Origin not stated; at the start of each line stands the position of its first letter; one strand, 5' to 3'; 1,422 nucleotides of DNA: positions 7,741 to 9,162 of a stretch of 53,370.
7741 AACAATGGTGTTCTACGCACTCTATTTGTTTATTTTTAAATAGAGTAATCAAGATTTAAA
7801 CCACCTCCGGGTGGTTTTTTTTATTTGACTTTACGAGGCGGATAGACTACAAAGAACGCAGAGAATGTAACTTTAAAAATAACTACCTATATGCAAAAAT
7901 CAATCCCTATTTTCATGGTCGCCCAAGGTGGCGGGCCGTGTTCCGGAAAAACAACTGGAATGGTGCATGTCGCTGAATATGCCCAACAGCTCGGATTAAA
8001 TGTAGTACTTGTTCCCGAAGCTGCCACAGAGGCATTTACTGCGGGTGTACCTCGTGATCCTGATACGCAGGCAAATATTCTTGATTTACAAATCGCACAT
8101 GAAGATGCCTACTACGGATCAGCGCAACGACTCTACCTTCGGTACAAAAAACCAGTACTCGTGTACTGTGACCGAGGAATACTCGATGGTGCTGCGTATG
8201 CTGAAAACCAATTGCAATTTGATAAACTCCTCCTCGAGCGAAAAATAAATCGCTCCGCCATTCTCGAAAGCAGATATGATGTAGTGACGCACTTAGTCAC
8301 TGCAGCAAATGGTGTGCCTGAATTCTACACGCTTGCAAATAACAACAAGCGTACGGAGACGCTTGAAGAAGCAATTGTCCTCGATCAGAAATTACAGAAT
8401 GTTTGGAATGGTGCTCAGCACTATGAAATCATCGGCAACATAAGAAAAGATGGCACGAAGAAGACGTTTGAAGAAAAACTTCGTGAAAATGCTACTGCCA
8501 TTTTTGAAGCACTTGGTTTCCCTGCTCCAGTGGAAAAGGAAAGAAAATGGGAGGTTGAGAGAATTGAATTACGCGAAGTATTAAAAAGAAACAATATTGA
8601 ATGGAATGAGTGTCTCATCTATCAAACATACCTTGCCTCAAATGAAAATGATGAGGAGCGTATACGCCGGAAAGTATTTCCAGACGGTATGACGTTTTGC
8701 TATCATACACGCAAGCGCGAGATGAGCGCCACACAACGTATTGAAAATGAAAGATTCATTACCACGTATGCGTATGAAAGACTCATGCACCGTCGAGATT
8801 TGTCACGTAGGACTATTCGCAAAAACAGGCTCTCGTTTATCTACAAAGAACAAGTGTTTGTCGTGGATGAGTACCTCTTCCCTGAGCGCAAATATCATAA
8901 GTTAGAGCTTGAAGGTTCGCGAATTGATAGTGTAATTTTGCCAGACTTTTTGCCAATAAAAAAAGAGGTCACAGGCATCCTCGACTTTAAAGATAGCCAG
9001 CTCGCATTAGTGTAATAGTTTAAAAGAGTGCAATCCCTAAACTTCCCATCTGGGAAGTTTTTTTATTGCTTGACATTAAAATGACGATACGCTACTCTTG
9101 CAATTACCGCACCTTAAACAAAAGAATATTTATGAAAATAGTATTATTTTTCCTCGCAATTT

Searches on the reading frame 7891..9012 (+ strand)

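Call 23: search_protein_families(library=pfam, proteins=[window:7891-9012:+], max_evalue=0.001)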
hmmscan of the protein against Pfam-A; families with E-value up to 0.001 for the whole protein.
window:7891-9012:+ (374 aa): 1 family
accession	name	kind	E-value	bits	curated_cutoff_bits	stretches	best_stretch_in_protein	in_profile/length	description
PF13521.12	AAA_28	-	3.3e-17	63.6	27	1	14-177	6-151/164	AAA domain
